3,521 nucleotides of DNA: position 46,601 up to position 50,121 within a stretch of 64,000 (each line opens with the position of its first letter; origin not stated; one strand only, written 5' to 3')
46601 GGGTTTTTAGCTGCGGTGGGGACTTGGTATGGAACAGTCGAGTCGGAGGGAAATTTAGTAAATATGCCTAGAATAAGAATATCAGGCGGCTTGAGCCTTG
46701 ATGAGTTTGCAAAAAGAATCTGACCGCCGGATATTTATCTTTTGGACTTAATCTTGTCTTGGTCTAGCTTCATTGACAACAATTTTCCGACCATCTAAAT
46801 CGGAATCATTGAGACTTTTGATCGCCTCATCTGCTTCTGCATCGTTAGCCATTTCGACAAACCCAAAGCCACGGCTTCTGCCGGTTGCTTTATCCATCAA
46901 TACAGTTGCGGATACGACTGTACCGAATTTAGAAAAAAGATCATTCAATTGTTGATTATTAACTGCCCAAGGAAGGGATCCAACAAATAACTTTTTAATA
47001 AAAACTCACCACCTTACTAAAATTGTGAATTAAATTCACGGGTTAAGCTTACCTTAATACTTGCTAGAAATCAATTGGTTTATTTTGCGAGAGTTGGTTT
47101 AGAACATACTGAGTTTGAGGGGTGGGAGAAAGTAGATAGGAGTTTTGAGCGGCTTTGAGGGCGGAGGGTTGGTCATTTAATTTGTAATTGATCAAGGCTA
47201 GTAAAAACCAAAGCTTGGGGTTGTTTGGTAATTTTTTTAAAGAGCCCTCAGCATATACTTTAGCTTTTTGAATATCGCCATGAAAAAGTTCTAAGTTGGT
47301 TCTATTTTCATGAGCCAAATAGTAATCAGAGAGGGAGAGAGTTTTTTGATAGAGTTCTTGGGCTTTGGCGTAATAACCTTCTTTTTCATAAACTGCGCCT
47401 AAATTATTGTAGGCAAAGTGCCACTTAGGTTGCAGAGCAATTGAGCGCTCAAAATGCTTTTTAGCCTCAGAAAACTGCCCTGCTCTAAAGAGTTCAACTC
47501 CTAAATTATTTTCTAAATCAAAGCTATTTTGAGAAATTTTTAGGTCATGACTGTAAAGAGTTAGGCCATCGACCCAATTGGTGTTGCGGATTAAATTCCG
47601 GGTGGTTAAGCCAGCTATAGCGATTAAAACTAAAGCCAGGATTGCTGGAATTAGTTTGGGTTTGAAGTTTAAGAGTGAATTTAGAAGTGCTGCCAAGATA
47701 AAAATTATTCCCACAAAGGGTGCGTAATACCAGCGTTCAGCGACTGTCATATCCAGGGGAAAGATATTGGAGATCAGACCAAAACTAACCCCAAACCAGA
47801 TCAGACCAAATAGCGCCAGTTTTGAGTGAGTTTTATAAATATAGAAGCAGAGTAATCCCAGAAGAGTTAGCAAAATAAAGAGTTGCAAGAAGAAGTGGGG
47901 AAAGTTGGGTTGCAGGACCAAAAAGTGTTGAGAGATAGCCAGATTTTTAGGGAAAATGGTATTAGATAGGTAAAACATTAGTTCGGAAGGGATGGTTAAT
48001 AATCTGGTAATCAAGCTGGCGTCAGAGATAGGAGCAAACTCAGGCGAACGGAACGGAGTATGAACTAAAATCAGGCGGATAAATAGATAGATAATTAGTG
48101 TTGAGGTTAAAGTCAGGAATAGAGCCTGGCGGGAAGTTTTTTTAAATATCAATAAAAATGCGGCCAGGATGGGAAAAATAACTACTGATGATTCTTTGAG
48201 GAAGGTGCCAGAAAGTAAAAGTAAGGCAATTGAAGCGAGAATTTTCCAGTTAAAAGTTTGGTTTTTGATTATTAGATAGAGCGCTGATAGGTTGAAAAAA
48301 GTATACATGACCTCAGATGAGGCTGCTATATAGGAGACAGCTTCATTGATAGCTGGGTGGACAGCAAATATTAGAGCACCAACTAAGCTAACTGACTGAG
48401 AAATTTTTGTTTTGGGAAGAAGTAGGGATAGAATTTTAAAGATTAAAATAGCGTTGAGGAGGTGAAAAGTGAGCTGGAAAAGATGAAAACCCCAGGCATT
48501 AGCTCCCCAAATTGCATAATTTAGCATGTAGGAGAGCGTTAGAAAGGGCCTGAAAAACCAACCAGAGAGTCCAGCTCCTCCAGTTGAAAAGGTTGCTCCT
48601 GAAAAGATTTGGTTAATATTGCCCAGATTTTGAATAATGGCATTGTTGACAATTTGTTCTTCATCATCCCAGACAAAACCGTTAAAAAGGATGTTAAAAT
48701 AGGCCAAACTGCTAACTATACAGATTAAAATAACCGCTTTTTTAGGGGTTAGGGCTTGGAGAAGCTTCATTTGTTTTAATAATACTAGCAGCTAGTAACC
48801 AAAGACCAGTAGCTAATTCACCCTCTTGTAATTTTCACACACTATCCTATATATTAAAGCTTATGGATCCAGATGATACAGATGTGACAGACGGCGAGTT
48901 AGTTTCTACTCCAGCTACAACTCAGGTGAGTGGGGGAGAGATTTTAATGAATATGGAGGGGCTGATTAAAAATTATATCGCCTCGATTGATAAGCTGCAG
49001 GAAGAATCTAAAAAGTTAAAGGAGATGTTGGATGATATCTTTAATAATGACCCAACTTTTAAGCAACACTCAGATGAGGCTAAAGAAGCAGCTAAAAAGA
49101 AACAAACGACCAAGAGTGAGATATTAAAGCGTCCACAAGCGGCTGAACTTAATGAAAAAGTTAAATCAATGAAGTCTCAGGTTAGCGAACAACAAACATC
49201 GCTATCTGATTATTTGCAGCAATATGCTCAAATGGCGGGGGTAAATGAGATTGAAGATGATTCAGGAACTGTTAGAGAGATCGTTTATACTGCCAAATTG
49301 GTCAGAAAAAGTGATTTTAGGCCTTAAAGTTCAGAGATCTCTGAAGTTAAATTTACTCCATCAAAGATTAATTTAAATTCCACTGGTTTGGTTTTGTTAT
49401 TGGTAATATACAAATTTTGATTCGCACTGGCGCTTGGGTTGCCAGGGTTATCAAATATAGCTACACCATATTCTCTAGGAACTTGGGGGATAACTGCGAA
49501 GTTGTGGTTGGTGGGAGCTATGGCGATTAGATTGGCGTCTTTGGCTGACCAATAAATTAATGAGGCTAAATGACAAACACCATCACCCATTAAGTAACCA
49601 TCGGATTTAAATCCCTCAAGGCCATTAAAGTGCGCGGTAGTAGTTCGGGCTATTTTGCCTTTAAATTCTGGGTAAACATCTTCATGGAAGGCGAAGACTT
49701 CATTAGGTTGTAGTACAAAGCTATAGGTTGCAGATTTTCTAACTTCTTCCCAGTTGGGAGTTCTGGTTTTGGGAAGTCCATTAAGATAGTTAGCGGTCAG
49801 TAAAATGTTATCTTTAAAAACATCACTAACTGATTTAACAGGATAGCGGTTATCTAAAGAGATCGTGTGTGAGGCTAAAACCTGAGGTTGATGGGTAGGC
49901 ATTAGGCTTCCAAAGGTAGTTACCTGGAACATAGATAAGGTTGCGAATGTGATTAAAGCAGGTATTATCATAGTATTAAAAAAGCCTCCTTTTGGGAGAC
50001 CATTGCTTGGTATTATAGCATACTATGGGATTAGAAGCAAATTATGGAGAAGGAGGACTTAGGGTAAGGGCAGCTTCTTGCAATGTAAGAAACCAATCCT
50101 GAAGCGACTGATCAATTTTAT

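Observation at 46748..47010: Complete RRM RNA-binding protein is only encodable from an AUU start codon (with good SD); ATG/GTG/TTG starts would delete RNP2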

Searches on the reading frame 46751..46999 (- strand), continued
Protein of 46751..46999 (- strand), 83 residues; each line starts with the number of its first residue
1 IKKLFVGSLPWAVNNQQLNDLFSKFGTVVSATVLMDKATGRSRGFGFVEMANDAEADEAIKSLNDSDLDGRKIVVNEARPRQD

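Call 50: find_encoding_contigs(protein=P0002, flank=1500, max_places=4)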
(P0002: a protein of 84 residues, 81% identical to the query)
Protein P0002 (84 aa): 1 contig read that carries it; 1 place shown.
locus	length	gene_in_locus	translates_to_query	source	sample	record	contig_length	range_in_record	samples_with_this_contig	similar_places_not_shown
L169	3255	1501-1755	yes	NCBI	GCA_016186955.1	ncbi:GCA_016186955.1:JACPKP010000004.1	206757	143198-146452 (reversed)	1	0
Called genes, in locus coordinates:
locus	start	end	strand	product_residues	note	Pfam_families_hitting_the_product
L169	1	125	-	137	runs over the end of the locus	-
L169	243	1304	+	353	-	PF02661:Fic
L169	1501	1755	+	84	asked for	PF00076:RRM_1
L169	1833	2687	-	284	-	-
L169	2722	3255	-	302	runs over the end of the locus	PF01522:Polysacc_deac_1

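Call 51: find_encoding_contigs(protein=P0005, flank=1500, max_places=4)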
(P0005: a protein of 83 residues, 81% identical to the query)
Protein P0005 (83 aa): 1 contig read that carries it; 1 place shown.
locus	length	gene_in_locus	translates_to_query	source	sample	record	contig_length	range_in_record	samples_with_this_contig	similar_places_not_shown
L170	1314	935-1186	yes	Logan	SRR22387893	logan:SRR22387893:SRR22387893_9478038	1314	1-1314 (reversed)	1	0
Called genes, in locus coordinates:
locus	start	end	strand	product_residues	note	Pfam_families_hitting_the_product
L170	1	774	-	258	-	?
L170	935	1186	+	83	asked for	PF00076:RRM_1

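Call 56: find_encoding_contigs(protein=P0086, flank=1500, max_places=4)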
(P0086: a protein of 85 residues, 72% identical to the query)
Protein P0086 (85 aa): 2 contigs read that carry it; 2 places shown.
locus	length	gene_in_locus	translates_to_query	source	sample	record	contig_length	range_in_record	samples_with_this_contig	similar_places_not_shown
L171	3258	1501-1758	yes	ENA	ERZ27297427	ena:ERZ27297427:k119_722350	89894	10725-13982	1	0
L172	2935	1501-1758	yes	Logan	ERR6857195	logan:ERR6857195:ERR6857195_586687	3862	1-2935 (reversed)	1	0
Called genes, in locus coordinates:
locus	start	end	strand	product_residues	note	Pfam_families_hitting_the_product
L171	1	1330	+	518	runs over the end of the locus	-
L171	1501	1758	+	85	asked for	PF00076:RRM_1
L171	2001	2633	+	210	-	-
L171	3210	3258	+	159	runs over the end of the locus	-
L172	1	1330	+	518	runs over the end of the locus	-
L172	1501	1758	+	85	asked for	PF00076:RRM_1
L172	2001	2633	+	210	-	-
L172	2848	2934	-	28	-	?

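Call 58: search_solved_structures(query=window:46751-46999:-, max_evalue=1e-10)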
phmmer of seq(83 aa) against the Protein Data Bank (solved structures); distinct sequences matched with E-value up to 1e-10: 133 (the best 60 are shown).
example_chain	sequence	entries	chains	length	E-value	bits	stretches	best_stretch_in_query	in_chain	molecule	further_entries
6r5k_D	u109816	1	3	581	1.1e-43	149.5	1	4-81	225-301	Polyadenylate-binding protein, cytoplasmic and nuclear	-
9qjc_B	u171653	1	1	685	2.6e-33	116.5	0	1-80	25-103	Nucleolar protein 4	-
5x8p_v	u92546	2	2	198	8.8e-32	111.7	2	2-77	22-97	protein cS22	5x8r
5mmj_v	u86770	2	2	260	2.3e-31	110.4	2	2-77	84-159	30S ribosomal protein 2, chloroplastic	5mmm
2cjk_A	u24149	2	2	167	1.2e-28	101.8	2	3-82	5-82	NUCLEAR POLYADENYLATED RNA-BINDING PROTEIN 4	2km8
1fnx_H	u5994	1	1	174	2.3e-26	94.5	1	3-66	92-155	HU ANTIGEN C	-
4ed5_A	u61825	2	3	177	1.9e-25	91.6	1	3-67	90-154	ELAV-like protein 1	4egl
1fxl_A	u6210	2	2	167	2.1e-25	91.4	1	3-70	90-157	PARANEOPLASTIC ENCEPHALOMYELITIS ANTIGEN HUD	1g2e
9cb5_A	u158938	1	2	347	7.3e-24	86.6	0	3-80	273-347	Nucleolin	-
1b7f_A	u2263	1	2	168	4.3e-22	80.9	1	3-67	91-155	PROTEIN (SXL-LETHAL PROTEIN)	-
4qqb_A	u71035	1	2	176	6.8e-22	80.3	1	3-67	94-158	Protein sex-lethal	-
3sxl_A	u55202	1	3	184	8e-22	80.1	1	3-67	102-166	PROTEIN (SEX-LETHAL)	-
2mpu_A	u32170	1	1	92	7.4e-21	77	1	3-81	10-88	RBP1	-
5ho4_A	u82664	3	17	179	1.3e-20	76.3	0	2-80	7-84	Heterogeneous nuclear ribonucleoproteins A2/B1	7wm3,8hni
5en1_A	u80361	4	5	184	1.4e-20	76.1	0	2-80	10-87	Heterogeneous nuclear ribonucleoproteins A2/B1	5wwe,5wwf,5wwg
2ki2_A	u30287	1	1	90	1.2e-15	60.5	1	1-82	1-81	Ss-DNA binding protein 12RNP2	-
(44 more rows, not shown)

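Call 59: search_protein_families(library=ncbifam, proteins=[window:46751-46999:-], max_evalue=0.01)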
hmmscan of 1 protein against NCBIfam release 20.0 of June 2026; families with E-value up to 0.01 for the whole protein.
seq(83 aa): 9 families
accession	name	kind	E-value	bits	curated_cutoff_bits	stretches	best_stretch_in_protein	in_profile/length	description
NF058537.1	Rbp_regulator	equivalog_domain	1.6e-32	111.6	100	1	4-81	2-79/79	RNA-binding regulator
TIGR01622.1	SF-CC1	subfamily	1.8e-18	66.8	231.65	1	2-78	220-296/500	splicing factor, CC1-like family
TIGR01628.1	PABP-1234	subfamily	7.1e-16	58.5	497.1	1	4-78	91-361/595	polyadenylate binding protein, human types 1, 2, 3, 4 family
TIGR01642.1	U2AF_lg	subfamily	4.2e-15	55.2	310.3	1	2-78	297-373/510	U2 snRNP auxilliary factor, large subunit, splicing factor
TIGR01661.1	ELAV_HUD_SF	subfamily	7.9e-14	52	279.1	1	3-67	91-155/351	ELAV/HuD family splicing factor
TIGR01659.1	sex-lethal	subfamily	8.1e-13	48.7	486.2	1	3-66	195-258/346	sex-lethal family splicing factor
TIGR01648.1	hnRNP-R-Q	subfamily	4.3e-09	35.7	317.85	1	4-68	61-124/577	hnRNP-R, Q splicing factor family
TIGR01645.1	half-pint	subfamily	9e-09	34.6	443.95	1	6-75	205-274/607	poly-U binding splicing factor, half-pint family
TIGR01649.1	hnRNP-L_PTB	subfamily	0.00042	19.4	287.4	1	12-77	310-370/493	hnRNP-L/PTB/hephaestus splicing factor family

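Call 70: list_cluster_members(proteins=[P0028, P0066, P0002])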
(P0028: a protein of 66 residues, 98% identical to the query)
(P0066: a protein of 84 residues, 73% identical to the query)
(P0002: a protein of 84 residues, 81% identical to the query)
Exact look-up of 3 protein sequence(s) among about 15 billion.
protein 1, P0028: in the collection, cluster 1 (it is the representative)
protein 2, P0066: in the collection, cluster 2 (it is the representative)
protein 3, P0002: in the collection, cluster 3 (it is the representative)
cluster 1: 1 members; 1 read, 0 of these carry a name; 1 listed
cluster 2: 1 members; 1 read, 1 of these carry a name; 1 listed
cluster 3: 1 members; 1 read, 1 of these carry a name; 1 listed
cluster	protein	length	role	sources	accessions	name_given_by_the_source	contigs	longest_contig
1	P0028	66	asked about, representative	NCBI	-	-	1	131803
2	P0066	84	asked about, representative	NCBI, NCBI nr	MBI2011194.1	RNA-binding protein [Candidatus Daviesbacteria bacterium]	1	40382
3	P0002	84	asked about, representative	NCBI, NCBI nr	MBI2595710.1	RNA-binding protein [Candidatus Daviesbacteria bacterium]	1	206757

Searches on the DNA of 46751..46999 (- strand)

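Call 43: search_rna_families(sources=[L001, L002, L003, L004, L005, L009, L081, L163, L166, L167, L168, L006, L086], threshold=evalue, max_evalue=1)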
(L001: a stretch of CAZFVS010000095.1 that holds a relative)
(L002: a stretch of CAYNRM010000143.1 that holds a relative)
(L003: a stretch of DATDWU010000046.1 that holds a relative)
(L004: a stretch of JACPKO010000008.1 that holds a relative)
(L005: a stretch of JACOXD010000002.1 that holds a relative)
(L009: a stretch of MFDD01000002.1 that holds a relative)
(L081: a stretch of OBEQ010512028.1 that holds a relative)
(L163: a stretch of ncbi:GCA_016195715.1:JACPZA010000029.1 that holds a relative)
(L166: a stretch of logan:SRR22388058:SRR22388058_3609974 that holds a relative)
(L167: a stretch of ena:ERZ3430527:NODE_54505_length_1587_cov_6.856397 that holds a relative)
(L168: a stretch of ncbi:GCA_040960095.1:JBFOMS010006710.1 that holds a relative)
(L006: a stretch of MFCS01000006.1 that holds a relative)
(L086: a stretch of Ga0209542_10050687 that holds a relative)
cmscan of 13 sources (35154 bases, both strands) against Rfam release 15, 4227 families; matches with E-value up to 1: 6.
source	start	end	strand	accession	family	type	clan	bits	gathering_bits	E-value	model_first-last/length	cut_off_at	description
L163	2830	2911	+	RF00005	tRNA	Gene; tRNA;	CL00001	65.7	29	2.7e-12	1-71/71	no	tRNA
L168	2828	2909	-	RF00005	tRNA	Gene; tRNA;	CL00001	65.4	29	3.1e-12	1-71/71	no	tRNA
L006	1964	2045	+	RF00005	tRNA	Gene; tRNA;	CL00001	58.8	29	2.1e-10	1-71/71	no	tRNA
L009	2755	2836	+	RF00005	tRNA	Gene; tRNA;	CL00001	57.4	29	5.1e-10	1-71/71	no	tRNA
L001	2806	2879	+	RF00005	tRNA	Gene; tRNA;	CL00001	44.2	29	2.1e-06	1-63/71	3'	tRNA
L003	1737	1802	+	RF00506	Thr_leader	Cis-reg; leader;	-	29.8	55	0.084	1-118/118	no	Threonine operon leader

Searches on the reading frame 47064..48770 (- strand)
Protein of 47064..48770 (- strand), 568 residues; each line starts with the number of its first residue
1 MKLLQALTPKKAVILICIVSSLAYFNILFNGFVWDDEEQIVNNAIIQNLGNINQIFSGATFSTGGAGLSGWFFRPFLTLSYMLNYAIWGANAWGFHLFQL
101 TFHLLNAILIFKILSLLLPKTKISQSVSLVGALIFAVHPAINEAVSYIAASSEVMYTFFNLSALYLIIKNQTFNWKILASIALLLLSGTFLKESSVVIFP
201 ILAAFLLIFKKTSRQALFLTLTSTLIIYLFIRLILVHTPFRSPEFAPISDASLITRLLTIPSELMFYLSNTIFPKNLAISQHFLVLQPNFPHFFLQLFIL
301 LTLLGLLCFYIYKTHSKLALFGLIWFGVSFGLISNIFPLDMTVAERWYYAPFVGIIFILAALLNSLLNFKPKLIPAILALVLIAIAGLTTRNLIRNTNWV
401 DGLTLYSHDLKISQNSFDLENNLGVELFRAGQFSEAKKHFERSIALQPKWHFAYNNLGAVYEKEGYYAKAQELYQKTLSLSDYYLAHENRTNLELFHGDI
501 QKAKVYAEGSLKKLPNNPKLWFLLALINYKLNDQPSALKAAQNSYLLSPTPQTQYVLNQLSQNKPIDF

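Call 66: search_protein_families(library=pfam, proteins=[window:47064-48770:-], max_evalue=0.001)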
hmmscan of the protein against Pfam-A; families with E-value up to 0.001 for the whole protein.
window:47064-48770:- (568 aa): 12 families
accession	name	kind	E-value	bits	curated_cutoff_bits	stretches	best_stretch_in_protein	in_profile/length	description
PF07719.23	TPR_2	-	1.7e-16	59.3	27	2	421-449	5-33/34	Tetratricopeptide repeat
PF00515.34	TPR_1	-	8.5e-13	48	27.8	1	420-449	4-33/34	Tetratricopeptide repeat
PF13428.12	TPR_14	-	7.5e-10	39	23.5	0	492-526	9-43/44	Tetratricopeptide repeat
PF13432.12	TPR_16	-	1.2e-08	35.6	32.7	0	423-478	3-58/65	Tetratricopeptide repeat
PF13424.12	TPR_12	-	6.4e-08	33.1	30.1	0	453-481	5-33/77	Tetratricopeptide repeat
PF13181.12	TPR_8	-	2.8e-07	30.6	25.7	0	453-481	3-31/34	Tetratricopeptide repeat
PF13374.12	TPR_10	-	3.5e-07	30.5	27.5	0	421-446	6-31/42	Tetratricopeptide repeat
PF13431.12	TPR_17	-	3.6e-07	30.4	24.4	0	440-472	2-34/34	Tetratricopeptide repeat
PF14559.12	TPR_19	-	1.7e-05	25.5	25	0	427-476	1-50/68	Tetratricopeptide repeat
PF23914.1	TPR_CcmH_CycH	-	8.8e-05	22.8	42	0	510-552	42-84/158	Cytochrome c-type biogenesis protein H TPR domain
PF13414.12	TPR_11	-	0.00016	21.7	26.8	0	426-465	3-42/42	TPR repeat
PF13176.12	TPR_7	-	0.00039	20.7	27.9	0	453-480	1-28/36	Tetratricopeptide repeat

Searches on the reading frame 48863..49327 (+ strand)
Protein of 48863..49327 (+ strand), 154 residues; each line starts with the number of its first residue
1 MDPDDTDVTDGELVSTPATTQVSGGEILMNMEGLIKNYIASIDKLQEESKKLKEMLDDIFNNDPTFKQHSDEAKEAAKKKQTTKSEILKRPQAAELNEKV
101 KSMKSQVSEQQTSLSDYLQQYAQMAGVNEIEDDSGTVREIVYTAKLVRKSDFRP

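Call 66: search_protein_families(library=pfam, proteins=[window:48863-49327:+], max_evalue=0.001)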
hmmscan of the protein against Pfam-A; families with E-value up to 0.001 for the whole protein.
window:48863-49327:+ (154 aa): 1 family
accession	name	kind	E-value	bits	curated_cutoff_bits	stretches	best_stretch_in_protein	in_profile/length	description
PF15615.11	TerB_C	-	6.5e-05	23.6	26.3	1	39-118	21-100/148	TerB-C domain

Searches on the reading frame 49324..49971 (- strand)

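Call 66: search_protein_families(library=pfam, proteins=[window:49324-49971:-], max_evalue=0.001)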
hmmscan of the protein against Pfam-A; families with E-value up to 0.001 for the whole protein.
window:49324-49971:- (215 aa): 1 family
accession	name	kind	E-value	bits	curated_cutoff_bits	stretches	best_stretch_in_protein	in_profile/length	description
PF04294.18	VanW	-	4.8e-08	33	27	1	84-212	15-129/130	VanW like protein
